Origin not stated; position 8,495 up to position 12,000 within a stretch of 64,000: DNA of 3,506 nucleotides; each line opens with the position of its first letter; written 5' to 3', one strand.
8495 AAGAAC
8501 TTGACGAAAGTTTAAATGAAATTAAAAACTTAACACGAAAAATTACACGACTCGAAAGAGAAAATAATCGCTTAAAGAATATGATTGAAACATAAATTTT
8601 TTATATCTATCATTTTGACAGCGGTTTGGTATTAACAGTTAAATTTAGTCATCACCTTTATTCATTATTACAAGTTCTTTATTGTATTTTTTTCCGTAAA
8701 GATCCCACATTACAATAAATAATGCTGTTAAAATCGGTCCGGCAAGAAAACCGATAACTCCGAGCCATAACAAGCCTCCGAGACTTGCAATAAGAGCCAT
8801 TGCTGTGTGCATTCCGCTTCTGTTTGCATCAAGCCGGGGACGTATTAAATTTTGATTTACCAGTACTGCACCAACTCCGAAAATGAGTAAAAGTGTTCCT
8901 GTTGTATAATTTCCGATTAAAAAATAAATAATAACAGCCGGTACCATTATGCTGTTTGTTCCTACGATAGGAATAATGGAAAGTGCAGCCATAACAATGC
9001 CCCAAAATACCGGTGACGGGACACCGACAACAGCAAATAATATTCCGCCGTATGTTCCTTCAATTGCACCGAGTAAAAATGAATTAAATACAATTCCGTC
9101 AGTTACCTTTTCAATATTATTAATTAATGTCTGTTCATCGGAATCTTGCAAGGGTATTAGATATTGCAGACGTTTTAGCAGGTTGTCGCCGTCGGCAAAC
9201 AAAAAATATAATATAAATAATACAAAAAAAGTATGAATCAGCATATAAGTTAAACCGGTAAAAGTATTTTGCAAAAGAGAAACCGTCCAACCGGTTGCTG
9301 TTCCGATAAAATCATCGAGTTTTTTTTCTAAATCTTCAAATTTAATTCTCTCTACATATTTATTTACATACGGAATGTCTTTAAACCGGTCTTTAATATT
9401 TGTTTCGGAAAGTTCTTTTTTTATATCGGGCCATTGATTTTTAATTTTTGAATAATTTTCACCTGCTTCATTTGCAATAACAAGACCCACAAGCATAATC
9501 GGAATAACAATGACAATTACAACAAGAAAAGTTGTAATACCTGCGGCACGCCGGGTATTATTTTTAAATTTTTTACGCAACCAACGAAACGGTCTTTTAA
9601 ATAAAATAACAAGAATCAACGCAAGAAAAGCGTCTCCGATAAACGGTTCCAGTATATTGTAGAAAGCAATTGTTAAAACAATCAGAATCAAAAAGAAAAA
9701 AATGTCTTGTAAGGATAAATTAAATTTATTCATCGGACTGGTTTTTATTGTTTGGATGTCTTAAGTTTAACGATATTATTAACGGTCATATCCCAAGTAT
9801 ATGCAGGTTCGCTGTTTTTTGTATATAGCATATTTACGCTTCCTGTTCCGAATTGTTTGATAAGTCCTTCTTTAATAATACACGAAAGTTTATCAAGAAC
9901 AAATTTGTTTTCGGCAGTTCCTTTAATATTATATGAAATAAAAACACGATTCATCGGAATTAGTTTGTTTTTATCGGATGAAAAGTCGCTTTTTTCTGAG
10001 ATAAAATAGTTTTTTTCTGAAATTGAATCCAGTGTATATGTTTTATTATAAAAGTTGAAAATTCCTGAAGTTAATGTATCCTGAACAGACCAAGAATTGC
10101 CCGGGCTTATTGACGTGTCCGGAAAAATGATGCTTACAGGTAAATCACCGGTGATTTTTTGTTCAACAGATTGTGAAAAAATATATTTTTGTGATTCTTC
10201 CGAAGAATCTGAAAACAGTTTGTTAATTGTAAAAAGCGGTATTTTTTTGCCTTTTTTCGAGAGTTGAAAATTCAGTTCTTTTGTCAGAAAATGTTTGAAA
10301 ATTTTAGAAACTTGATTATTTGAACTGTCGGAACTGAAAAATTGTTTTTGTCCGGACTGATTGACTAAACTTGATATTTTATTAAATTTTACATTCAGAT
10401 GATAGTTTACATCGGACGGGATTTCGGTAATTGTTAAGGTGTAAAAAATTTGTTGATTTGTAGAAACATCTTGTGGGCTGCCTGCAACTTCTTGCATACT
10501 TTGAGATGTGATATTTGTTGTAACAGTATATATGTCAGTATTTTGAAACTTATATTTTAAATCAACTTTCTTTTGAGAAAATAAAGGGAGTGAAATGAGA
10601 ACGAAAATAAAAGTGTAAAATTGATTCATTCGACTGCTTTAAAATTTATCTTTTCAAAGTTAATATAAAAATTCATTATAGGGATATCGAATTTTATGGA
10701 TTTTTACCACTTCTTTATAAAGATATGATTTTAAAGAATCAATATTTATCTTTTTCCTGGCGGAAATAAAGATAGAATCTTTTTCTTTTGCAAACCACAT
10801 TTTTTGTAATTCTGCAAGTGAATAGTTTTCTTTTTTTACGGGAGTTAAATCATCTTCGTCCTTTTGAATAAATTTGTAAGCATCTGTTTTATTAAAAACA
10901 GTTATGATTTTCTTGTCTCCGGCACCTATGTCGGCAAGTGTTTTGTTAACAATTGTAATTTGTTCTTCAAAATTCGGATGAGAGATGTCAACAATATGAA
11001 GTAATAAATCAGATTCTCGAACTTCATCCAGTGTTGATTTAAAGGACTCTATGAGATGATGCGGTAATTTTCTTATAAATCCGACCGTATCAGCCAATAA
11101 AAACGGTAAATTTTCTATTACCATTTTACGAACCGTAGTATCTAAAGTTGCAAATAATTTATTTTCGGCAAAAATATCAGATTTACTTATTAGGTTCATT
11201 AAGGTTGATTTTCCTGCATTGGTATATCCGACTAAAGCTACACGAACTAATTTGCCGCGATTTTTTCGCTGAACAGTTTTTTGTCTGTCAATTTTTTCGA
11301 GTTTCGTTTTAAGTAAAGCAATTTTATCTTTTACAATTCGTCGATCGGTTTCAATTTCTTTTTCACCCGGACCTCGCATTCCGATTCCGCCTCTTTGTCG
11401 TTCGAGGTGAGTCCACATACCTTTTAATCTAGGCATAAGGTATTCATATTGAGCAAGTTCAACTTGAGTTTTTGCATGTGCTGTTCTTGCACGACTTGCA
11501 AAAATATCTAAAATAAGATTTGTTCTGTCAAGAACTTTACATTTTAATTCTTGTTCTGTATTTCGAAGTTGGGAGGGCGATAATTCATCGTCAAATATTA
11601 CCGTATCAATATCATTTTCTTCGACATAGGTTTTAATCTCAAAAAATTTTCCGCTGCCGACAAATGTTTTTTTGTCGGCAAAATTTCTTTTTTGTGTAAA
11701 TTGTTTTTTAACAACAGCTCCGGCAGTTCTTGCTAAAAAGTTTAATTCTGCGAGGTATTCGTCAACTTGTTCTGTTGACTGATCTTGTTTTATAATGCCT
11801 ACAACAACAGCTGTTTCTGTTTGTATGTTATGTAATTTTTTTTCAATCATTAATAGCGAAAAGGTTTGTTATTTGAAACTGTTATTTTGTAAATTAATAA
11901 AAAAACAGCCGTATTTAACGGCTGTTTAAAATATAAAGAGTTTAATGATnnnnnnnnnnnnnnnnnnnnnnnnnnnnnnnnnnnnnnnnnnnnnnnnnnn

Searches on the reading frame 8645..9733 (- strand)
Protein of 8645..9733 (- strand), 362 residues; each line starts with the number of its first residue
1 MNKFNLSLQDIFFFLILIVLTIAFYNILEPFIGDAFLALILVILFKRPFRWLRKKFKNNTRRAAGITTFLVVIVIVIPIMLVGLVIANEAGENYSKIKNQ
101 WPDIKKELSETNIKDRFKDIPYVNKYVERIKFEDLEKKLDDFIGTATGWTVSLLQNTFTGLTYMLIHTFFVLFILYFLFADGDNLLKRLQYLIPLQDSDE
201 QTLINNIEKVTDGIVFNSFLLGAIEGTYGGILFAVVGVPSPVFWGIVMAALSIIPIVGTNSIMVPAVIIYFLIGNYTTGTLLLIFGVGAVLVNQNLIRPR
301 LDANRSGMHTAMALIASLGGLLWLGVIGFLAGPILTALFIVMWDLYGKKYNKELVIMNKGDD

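Call 58: find_encoding_contigs(protein=window:8645-9733:-, flank=10000, max_places=10)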
Protein window:8645-9733:- (362 aa): no gene with exactly this product is on record in the collection.

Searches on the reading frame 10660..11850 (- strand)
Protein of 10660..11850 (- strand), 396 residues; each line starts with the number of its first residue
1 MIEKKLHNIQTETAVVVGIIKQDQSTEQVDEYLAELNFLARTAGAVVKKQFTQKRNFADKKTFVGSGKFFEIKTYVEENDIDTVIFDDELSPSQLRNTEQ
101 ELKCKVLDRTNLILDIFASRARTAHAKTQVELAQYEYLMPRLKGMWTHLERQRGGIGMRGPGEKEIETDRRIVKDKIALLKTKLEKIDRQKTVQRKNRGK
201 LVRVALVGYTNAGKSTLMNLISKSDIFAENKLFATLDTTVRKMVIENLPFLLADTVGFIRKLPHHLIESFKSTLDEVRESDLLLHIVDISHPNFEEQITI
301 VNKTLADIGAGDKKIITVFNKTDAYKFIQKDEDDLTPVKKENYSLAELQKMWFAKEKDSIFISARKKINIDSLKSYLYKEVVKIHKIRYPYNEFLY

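Call 59: find_encoding_contigs(protein=window:10660-11850:-, flank=10000, max_places=10)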
Protein window:10660-11850:- (396 aa): no gene with exactly this product is on record in the collection.
